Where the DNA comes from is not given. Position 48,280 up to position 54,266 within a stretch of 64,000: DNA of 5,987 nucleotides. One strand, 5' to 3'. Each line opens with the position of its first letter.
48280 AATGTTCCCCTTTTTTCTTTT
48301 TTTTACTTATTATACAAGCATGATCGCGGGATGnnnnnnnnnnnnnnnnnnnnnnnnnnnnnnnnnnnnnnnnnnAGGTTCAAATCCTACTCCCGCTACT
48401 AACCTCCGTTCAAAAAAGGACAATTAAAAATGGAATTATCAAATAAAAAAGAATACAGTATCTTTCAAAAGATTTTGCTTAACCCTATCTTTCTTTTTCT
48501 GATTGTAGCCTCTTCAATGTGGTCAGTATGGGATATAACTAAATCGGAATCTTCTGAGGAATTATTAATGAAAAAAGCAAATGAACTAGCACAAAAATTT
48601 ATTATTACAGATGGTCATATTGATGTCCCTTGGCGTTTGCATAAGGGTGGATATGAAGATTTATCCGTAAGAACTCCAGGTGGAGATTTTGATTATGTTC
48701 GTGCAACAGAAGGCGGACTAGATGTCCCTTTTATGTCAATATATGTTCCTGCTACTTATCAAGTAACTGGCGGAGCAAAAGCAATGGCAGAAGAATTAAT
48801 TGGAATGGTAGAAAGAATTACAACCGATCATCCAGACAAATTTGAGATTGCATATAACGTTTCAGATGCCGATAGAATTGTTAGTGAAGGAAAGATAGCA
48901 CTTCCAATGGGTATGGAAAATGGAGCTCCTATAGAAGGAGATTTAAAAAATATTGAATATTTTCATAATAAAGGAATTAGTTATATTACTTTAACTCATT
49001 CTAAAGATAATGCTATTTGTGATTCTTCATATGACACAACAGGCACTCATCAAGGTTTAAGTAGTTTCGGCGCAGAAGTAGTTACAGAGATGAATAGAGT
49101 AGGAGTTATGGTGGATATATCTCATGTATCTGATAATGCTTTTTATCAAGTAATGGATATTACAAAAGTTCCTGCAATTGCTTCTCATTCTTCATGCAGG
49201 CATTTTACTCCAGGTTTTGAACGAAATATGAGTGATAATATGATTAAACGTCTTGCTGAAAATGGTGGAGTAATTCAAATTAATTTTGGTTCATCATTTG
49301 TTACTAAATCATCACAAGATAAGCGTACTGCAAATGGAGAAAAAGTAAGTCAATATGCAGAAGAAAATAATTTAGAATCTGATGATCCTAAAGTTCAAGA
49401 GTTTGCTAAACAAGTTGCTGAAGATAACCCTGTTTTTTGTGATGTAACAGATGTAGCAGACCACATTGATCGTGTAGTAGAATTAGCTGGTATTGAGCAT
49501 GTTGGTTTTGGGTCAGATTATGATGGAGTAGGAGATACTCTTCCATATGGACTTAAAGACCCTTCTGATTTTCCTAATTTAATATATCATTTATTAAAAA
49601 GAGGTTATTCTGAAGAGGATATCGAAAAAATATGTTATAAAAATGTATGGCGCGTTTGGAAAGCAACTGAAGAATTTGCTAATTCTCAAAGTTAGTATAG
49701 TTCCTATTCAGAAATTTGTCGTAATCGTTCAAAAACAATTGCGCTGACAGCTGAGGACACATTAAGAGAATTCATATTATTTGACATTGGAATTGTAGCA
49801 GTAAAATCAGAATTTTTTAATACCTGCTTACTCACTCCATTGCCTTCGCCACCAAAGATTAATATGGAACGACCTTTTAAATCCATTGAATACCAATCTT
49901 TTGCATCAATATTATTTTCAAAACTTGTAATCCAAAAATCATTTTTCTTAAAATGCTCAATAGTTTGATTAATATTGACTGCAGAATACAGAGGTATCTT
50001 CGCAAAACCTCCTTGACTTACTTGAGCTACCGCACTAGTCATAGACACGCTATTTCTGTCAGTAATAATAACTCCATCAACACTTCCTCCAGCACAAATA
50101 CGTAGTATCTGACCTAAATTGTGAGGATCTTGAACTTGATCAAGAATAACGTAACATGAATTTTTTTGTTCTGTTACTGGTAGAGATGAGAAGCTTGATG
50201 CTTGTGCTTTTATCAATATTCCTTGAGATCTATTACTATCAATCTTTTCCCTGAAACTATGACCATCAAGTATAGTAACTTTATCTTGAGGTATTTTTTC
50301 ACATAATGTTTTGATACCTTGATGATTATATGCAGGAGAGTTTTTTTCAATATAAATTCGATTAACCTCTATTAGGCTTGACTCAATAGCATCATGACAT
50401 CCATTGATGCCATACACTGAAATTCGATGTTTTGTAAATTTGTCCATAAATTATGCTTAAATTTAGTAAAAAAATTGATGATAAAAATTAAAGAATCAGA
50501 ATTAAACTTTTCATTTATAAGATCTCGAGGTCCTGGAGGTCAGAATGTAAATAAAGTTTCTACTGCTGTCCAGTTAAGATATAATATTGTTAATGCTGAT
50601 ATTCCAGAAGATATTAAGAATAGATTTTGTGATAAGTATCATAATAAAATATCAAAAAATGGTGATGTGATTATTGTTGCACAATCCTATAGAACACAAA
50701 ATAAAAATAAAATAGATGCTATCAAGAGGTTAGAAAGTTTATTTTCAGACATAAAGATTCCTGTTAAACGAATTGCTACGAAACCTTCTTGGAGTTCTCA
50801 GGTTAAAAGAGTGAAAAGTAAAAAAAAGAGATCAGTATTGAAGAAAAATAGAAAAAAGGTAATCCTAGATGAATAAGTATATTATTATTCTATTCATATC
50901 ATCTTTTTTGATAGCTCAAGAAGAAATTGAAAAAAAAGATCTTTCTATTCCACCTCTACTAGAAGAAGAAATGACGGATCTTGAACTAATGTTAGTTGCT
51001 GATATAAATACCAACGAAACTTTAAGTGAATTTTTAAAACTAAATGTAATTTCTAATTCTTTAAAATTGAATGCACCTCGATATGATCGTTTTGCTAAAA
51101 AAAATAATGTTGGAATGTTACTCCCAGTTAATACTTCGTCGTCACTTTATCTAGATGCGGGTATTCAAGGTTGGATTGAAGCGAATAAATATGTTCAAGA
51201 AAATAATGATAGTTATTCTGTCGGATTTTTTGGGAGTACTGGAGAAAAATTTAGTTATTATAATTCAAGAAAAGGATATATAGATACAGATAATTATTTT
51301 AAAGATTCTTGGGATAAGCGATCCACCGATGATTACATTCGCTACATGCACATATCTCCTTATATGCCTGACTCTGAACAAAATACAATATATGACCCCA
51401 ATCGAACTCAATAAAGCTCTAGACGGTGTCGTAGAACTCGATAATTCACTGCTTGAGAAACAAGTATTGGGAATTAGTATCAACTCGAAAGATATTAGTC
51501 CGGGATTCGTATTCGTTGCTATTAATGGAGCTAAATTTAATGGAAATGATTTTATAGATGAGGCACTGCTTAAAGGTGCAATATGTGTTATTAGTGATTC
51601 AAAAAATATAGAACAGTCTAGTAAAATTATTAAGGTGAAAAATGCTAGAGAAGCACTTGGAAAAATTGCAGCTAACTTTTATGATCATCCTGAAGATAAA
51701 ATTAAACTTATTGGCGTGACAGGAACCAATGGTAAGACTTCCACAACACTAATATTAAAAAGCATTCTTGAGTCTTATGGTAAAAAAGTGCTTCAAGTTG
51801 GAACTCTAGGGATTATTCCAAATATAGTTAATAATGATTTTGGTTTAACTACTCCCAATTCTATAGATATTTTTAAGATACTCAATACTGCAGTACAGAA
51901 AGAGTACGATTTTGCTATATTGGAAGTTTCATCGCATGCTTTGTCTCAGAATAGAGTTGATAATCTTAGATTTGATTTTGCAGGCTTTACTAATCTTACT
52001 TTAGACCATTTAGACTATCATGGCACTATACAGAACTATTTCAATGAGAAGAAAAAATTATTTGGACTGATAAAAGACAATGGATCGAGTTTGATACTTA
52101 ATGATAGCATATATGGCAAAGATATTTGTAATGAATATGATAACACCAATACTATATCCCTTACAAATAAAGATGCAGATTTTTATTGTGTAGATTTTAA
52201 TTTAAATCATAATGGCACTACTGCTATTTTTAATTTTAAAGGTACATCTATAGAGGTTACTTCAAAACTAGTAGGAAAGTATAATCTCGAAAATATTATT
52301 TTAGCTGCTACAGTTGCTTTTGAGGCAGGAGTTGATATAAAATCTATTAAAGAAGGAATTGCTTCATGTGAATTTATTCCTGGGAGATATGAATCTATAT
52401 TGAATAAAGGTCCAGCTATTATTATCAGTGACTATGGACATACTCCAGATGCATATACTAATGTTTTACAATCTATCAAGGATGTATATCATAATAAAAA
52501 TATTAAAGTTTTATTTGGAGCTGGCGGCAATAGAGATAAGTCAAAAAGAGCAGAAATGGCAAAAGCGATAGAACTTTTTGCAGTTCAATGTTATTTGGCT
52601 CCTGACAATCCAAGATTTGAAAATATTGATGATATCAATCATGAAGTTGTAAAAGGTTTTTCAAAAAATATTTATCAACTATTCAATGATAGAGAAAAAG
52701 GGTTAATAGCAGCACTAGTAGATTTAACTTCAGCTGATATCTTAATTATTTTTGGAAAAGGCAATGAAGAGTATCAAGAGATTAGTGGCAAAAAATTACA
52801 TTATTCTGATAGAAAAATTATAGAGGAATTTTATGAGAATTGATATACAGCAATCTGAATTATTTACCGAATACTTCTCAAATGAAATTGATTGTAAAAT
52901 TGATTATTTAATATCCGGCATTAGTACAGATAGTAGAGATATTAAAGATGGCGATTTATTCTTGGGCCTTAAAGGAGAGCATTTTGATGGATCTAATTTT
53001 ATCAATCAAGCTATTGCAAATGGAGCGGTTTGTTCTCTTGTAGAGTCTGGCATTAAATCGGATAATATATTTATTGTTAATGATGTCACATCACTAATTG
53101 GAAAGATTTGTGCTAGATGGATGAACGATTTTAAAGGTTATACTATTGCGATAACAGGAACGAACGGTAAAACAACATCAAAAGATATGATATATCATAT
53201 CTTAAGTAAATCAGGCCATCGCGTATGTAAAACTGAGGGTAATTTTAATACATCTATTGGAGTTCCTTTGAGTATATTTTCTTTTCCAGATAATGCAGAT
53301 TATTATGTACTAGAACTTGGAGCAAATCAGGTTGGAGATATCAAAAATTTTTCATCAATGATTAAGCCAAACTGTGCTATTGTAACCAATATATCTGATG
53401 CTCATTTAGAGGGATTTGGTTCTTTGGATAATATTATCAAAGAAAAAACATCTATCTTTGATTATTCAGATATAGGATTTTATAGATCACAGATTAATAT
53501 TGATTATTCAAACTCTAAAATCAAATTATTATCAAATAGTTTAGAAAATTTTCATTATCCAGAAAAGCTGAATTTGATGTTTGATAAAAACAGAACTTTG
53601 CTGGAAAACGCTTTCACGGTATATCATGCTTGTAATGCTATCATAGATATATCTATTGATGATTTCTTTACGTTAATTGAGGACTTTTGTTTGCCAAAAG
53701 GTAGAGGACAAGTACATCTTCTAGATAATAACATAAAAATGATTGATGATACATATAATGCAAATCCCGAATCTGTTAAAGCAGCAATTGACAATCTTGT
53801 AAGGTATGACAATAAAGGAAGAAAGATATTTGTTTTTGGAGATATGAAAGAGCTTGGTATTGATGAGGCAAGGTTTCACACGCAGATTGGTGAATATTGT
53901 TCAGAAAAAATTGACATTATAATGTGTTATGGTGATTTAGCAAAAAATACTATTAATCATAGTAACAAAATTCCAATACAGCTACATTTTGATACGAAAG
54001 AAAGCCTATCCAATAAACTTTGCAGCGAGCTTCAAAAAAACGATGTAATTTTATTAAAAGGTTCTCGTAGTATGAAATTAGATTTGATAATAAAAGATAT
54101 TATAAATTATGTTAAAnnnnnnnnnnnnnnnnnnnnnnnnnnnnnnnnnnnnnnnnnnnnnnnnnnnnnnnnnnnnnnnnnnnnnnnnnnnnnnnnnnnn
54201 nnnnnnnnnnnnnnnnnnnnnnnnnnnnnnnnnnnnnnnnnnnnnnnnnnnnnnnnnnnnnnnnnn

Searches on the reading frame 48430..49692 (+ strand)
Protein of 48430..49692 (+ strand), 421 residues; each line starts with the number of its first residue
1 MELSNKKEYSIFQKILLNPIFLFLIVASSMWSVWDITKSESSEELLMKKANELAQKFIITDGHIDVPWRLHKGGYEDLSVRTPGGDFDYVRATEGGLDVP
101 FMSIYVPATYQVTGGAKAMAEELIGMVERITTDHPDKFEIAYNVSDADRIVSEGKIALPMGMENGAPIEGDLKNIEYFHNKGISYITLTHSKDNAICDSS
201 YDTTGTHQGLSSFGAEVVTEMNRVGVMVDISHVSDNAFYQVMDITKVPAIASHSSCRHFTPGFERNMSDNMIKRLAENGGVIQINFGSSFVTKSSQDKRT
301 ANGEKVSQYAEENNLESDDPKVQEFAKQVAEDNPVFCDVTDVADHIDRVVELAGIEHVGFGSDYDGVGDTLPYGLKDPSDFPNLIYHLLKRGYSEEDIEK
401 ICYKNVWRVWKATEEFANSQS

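Call 36: search_protein_families(library=pfam, proteins=[window:48430-49692:+], max_evalue=0.00001)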
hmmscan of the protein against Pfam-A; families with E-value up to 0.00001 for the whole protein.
window:48430-49692:+ (421 aa): 1 family
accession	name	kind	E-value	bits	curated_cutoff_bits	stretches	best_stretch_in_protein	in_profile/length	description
PF01244.27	Peptidase_M19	-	1.3e-95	320.7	26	1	53-411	2-318/319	Membrane dipeptidase (Peptidase family M19)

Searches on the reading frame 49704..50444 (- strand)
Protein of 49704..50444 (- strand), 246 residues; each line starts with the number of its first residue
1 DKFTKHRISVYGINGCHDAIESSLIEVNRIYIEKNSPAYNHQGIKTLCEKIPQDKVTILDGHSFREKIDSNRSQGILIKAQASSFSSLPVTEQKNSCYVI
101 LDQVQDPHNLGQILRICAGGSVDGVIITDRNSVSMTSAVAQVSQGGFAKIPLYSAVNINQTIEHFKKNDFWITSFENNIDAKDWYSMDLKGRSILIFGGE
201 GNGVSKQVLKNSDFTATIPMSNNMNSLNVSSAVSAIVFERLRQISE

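Call 37: search_protein_families(library=pfam, proteins=[window:49704-50444:-], max_evalue=0.00001)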
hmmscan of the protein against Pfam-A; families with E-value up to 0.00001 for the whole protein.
window:49704-50444:- (246 aa): 1 family
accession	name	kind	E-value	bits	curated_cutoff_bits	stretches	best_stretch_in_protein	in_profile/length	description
PF00588.24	SpoU_methylase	-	6.2e-36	124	29.7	1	98-236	3-140/142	SpoU rRNA Methylase family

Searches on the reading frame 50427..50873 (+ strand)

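Call 37: search_protein_families(library=pfam, proteins=[window:50427-50873:+], max_evalue=0.00001)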
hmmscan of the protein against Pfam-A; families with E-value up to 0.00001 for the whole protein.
window:50427-50873:+ (149 aa): 1 family
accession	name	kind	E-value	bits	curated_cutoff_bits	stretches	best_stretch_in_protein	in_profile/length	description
PF00472.26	RF-1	-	9.5e-21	74.4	35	1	17-145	3-112/116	RF-1 domain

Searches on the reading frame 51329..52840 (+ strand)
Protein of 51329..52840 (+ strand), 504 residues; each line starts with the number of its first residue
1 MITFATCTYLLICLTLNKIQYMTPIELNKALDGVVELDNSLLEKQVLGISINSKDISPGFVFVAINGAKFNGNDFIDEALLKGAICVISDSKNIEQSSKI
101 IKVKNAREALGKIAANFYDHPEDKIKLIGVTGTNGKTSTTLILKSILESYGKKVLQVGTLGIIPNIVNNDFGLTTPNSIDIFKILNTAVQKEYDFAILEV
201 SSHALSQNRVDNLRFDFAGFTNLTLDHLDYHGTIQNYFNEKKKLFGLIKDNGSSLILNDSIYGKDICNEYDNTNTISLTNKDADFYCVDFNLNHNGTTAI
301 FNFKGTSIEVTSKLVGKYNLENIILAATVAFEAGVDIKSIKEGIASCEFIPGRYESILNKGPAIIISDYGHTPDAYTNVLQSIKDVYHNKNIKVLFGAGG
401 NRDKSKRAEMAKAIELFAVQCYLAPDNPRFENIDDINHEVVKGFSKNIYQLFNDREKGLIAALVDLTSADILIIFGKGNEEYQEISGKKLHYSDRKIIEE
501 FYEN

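Call 37: search_protein_families(library=pfam, proteins=[window:51329-52840:+], max_evalue=0.00001)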
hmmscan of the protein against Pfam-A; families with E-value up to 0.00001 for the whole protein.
window:51329-52840:+ (504 aa): 3 families
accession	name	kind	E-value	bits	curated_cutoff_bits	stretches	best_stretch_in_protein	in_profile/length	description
PF08245.18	Mur_ligase_M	-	4.5e-46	157.8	24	1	130-330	1-200/200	Mur ligase middle domain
PF02875.26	Mur_ligase_C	-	9.6e-20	72.1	28.4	1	352-478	1-127/127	Mur ligase, glutamate ligase domain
PF01225.30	Mur_ligase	-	7e-11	42.8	21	1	48-118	4-95/95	Mur ligase family, catalytic domain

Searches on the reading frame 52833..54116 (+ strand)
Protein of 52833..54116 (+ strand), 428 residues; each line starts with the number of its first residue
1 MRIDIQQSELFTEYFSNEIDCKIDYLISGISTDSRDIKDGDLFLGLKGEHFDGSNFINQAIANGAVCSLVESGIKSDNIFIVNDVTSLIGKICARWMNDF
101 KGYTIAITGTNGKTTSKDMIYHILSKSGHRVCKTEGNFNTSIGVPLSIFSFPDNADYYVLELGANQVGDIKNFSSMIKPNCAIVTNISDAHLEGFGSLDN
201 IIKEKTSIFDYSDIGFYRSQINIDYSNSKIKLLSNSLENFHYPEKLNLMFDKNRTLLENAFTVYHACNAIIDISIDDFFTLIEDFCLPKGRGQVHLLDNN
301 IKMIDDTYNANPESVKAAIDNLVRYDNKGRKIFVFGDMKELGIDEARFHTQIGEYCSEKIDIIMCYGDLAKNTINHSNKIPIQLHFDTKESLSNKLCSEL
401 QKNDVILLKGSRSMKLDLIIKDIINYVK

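Call 37: search_protein_families(library=pfam, proteins=[window:52833-54116:+], max_evalue=0.00001)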
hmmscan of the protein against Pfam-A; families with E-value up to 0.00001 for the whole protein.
window:52833-54116:+ (428 aa): 3 families
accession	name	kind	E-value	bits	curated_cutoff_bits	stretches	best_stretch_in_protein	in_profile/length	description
PF08245.18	Mur_ligase_M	-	1e-31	110.9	24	1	107-226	1-126/200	Mur ligase middle domain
PF02875.26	Mur_ligase_C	-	1.5e-19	71.5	28.4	1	290-412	1-127/127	Mur ligase, glutamate ligase domain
PF01225.30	Mur_ligase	-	1.5e-09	38.6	21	1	27-74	2-54/95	Mur ligase family, catalytic domain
